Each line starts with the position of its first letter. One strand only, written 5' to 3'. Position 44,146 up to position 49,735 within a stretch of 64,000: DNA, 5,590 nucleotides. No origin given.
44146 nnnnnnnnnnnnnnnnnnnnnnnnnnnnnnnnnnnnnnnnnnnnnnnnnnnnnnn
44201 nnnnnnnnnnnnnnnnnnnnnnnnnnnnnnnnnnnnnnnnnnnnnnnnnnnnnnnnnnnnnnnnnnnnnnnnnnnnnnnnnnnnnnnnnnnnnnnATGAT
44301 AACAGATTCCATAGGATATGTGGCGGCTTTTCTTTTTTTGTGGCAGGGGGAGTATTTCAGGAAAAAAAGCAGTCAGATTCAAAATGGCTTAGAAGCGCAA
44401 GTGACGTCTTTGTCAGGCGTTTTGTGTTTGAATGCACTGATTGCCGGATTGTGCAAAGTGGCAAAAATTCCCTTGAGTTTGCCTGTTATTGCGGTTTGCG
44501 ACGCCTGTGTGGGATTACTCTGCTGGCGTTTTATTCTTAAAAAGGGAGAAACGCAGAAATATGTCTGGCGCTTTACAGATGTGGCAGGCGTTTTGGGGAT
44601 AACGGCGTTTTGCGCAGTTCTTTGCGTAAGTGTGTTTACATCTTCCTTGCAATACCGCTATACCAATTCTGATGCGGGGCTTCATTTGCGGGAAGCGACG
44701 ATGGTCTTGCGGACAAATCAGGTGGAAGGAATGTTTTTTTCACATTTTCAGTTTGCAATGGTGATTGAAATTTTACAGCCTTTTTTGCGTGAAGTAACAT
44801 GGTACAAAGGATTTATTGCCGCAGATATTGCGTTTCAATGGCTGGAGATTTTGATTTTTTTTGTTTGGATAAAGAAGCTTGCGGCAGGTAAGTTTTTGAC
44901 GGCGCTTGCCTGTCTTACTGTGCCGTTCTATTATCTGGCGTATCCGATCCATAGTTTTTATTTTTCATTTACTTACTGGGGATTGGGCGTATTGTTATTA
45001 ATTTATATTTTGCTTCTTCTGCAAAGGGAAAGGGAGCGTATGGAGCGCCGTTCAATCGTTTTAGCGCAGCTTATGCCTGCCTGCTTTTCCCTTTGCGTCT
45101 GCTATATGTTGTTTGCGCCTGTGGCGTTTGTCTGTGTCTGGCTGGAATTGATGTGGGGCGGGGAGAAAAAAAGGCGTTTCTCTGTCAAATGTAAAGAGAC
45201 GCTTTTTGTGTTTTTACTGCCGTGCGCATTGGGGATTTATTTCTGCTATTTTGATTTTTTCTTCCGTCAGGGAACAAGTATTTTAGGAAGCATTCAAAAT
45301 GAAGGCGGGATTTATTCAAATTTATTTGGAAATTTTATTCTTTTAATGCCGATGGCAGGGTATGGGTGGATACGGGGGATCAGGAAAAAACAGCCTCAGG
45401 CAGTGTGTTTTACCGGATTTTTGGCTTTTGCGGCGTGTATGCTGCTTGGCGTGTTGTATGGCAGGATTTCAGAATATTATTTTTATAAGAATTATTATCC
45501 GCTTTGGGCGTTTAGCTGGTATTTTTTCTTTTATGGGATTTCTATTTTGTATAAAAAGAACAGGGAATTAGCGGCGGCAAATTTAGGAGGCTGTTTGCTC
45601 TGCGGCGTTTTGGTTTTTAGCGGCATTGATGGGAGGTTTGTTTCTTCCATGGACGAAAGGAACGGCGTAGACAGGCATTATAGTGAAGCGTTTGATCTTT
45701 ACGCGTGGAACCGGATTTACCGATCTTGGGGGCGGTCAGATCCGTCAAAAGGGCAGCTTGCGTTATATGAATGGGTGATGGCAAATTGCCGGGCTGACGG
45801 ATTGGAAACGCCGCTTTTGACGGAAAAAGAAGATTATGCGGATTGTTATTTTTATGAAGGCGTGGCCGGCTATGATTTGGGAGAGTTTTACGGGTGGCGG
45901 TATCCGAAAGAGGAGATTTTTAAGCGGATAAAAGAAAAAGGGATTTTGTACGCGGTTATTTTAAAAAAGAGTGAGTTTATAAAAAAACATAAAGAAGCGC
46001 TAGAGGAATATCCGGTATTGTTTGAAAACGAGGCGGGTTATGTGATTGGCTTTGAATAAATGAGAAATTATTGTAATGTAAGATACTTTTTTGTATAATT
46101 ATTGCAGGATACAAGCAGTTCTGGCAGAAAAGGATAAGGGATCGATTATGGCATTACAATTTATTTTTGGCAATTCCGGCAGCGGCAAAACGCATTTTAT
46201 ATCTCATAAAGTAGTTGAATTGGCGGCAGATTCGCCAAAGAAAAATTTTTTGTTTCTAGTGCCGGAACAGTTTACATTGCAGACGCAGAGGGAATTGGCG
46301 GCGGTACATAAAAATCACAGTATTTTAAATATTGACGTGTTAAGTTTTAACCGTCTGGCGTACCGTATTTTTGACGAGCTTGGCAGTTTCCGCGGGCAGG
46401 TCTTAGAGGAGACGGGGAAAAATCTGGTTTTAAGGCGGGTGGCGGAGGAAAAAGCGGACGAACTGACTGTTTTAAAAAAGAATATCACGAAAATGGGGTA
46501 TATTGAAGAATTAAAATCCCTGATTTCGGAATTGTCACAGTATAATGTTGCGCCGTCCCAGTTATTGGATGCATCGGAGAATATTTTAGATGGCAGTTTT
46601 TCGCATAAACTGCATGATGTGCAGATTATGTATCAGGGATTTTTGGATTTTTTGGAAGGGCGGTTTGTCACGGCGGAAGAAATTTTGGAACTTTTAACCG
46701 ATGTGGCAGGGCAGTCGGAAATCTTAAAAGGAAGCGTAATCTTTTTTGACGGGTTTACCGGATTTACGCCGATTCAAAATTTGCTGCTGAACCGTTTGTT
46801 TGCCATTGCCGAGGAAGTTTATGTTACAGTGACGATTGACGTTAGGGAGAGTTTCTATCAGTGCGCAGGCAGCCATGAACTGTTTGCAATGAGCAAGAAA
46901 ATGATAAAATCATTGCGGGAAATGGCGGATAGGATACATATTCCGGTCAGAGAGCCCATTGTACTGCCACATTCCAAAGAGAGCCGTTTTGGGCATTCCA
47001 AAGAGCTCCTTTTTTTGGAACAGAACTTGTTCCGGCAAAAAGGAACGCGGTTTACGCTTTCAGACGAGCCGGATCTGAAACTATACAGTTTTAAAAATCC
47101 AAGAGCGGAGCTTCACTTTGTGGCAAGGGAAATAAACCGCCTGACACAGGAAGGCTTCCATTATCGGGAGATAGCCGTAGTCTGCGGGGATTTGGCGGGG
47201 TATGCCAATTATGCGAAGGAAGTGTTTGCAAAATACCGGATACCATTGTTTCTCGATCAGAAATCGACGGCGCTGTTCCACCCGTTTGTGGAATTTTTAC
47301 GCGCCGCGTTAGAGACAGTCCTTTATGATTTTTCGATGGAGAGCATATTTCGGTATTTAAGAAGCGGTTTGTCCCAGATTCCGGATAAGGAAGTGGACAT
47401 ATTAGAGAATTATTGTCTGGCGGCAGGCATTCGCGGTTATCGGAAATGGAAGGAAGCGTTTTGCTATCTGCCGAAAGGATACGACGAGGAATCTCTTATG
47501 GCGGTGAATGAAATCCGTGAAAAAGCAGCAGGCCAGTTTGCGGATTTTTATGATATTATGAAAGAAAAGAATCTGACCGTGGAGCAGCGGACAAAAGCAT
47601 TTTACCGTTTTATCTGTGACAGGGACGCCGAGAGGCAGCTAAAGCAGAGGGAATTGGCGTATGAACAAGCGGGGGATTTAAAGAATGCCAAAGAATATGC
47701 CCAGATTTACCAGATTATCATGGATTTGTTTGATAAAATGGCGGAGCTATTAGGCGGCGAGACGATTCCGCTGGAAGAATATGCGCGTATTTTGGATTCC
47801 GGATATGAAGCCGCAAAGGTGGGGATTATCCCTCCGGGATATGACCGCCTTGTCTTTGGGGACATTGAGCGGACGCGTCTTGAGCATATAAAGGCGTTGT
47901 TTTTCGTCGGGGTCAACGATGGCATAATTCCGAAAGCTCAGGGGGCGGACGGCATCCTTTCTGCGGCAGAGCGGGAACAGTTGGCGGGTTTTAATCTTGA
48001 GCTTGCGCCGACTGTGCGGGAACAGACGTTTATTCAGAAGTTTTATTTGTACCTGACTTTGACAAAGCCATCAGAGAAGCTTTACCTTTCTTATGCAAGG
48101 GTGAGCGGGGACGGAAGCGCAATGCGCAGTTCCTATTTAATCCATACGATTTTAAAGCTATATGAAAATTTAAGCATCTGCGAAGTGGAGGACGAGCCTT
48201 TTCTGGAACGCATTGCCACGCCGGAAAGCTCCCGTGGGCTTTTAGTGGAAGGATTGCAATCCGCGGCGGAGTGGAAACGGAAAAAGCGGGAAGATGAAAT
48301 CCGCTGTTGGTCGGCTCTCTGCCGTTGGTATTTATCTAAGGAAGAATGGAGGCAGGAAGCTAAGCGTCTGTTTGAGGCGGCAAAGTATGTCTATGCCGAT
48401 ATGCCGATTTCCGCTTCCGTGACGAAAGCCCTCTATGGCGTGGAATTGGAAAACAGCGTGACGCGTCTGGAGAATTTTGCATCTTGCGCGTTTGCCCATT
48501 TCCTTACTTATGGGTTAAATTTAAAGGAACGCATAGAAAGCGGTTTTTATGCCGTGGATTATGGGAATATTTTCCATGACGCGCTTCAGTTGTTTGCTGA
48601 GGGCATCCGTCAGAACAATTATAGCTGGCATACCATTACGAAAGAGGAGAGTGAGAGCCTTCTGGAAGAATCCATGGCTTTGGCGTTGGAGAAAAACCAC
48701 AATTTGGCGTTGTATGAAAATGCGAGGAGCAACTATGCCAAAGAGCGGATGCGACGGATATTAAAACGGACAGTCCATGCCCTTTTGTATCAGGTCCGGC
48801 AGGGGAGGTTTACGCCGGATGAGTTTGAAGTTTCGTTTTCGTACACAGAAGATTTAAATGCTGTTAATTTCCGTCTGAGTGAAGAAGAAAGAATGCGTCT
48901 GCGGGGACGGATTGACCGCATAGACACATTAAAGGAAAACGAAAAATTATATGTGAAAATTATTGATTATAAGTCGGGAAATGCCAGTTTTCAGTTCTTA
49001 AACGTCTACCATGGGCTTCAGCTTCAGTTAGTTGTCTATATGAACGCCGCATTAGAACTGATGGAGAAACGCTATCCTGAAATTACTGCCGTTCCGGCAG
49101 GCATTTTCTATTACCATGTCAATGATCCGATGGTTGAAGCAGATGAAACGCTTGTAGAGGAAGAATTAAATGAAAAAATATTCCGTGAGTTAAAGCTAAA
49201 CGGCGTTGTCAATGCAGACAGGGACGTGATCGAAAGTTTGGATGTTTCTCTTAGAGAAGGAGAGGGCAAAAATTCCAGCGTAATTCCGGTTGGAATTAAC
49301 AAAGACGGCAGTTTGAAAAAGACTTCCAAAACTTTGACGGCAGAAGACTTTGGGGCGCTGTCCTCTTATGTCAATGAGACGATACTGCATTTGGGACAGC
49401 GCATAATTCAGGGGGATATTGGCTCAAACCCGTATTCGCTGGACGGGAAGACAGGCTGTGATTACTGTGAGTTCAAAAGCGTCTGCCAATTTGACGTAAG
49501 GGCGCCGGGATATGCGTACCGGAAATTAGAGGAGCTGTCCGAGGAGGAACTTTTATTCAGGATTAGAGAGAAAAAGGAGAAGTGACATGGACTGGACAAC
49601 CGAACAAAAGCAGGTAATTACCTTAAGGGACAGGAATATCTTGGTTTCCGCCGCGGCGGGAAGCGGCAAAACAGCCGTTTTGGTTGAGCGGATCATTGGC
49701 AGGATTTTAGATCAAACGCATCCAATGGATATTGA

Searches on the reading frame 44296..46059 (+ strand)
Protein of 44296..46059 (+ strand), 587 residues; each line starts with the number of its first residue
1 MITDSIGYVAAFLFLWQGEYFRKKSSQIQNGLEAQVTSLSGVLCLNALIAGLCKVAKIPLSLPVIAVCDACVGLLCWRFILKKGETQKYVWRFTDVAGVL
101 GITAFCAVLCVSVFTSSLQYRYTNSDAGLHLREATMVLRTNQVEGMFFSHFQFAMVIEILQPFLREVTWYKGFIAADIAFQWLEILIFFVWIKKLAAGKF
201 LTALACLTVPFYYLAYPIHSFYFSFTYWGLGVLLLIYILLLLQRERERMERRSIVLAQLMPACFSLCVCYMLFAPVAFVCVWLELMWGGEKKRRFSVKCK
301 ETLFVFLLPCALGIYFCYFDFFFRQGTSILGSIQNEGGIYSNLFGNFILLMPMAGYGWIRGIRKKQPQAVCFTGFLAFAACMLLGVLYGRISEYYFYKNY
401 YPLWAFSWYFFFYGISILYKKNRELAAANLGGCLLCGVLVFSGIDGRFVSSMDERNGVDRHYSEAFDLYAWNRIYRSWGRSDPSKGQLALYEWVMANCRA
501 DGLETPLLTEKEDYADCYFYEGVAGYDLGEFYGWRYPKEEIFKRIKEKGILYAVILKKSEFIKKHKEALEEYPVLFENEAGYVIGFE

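Call 5: search_protein_families(library=pfam, proteins=[window:44296-46059:+], max_evalue=0.01)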
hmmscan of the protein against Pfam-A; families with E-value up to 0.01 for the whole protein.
window:44296-46059:+ (587 aa): 1 family
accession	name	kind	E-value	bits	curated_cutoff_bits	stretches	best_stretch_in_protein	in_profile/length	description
PF11992.13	TgpA_N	-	0.0034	16.9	30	1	72-273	26-178/333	TgpA N-terminal domain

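Call 8: search_protein_families(library=ncbifam, proteins=[window:44296-46059:+], max_evalue=0.1)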
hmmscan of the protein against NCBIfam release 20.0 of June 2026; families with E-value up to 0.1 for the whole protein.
window:44296-46059:+ (587 aa): 1 family
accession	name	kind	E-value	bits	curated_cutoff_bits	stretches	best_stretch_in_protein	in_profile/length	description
NF007298.0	PRK09776.1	equivalog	0.031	12.1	1135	1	191-295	124-233/1111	diguanylate cyclase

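Call 43: search_solved_structures(query=window:44296-46056:+, max_evalue=1)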
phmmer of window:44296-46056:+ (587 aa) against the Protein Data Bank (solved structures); distinct sequences matched with E-value up to 1: 0.

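Call 58: find_homologous_proteins(query=window:44296-46056:+, max_evalue=0.00001)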
Query window:44296-46056:+ (587 aa): 12 proteins with E <= 0.00001 among 8000 candidates.
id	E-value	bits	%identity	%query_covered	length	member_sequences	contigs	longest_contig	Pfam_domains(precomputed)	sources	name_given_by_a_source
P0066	0.0e+0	1083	99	82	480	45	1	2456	-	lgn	-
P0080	2.2e-271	920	69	99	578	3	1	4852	-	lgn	-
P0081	5.9e-203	694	94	56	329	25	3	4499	-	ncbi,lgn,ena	-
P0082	1.2e-148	515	44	99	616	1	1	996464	-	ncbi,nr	ncbi:MAG: hypothetical protein NC307_02945 [Roseburia sp.]|nr:hypothetical protein [Roseburia sp.]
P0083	3.5e-103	364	35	100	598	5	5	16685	-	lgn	-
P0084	7.9e-103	363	34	99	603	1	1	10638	-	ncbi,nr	ncbi:MAG: hypothetical protein K6F37_09385 [Lachnospiraceae bacterium]|nr:hypothetical protein [Lach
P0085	3.5e-102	361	35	100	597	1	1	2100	-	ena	-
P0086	8.7e-63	231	27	99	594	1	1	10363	-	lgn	-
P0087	2.4e-59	220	26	98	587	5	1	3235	-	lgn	-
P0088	6.6e-57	212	28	99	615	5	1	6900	-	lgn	-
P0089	5.0e-43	166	25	99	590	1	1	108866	-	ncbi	-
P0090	2.4e-31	127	24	97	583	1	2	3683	-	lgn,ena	-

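Call 94: predict_structure(alignment_id=A3)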
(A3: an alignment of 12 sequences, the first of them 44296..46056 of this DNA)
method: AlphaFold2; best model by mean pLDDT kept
length: 587 residues; sequences in the alignment: 12
mean_pLDDT: 86.3   pTM: 0.89
mean pLDDT of the five models: 86.3, 86.0, 85.9, 84.0, 83.6
residues with pLDDT >= 90: 313; 70-90: 212; 50-70: 44; < 50: 18
segments of 3 or more residues with pLDDT < 50: 337-339, 448-462
pLDDT, mean of each block of 10 residues (from residue 1): 94 97 93 97 97 94 96 95 93 94 92 87 84 92 91 96 92 94 96 89 89 87 86 96 90 93 95 90 81 79 91 87 69 54 68 92 92 93 86 80 93 92 85 76 57 41 63 70 87 87 83 80 88 86 91 88 81 92 89
secondary structure, 60 per line:
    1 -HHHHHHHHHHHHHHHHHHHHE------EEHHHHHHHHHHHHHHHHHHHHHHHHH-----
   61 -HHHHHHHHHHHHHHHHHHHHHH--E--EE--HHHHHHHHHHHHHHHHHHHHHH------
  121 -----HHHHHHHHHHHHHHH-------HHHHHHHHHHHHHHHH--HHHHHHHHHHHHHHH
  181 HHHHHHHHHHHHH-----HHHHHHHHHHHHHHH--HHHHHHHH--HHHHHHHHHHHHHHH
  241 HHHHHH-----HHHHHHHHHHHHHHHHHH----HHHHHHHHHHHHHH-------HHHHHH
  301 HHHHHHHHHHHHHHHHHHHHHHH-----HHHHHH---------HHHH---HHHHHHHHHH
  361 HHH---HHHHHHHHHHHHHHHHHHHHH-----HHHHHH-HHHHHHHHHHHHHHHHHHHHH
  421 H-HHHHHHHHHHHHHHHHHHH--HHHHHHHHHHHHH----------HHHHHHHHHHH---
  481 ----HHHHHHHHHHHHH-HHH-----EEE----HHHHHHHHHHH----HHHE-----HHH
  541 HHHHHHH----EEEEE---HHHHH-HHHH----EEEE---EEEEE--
elements in order: H2-21 H31-55 H62-83 H93-114 H126-140 H148-163 H166-193 H199-213 H216-223 H226-246 H252-269 H274-287 H295-323 H329-334 H344-347 H351-363 H367-387 H393-398 H400-421 H423-441 H444-456 H467-477 H485-497 E507-509 H514-524 H538-547 E552-556 H560-564 H566-569 E574-577 E581-585

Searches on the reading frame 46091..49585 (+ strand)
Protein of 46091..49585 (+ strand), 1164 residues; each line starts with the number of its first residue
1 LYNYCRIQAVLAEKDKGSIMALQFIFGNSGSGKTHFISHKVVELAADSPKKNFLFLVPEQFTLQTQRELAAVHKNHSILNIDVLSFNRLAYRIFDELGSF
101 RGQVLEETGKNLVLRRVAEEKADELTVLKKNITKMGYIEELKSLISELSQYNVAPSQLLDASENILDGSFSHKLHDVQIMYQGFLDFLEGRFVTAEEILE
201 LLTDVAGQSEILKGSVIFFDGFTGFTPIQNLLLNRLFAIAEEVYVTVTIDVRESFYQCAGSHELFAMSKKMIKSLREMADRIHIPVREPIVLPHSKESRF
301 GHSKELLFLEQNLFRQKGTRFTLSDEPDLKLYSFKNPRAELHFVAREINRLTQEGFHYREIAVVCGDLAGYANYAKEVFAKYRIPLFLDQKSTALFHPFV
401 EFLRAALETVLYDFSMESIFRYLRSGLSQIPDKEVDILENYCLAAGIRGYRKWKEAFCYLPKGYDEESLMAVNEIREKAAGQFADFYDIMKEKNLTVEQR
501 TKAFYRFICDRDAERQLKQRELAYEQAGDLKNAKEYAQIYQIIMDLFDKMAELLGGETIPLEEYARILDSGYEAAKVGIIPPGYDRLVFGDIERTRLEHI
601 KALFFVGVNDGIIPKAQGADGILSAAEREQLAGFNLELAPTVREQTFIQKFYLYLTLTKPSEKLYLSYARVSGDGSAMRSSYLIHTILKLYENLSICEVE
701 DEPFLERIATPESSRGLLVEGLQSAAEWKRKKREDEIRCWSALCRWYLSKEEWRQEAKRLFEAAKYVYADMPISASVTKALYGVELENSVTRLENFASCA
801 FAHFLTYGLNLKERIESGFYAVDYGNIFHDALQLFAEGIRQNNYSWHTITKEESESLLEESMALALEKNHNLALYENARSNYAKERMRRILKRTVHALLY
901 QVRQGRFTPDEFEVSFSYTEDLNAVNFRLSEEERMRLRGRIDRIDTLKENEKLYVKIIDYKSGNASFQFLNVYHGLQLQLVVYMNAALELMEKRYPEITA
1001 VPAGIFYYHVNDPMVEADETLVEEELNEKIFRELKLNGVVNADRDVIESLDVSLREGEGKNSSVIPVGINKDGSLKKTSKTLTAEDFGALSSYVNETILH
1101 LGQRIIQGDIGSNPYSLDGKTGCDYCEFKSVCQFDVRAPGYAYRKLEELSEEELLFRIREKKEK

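Call 5: search_protein_families(library=pfam, proteins=[window:46091-49585:+], max_evalue=0.01)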
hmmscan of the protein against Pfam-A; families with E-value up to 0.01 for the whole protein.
window:46091-49585:+ (1164 aa): 3 families
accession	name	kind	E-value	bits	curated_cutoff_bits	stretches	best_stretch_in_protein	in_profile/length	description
PF21445.3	ADDB_N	-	3.4e-86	289.5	26.6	1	24-310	1-290/290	ADDB, N-terminal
PF12705.13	PDDEXK_1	-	1.6e-43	149.9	22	1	789-1133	3-247/247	PD-(D/E)XK nuclease superfamily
PF13361.12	UvrD_C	-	5.8e-05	23.1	25.6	1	324-536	37-235/350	UvrD-like helicase C-terminal domain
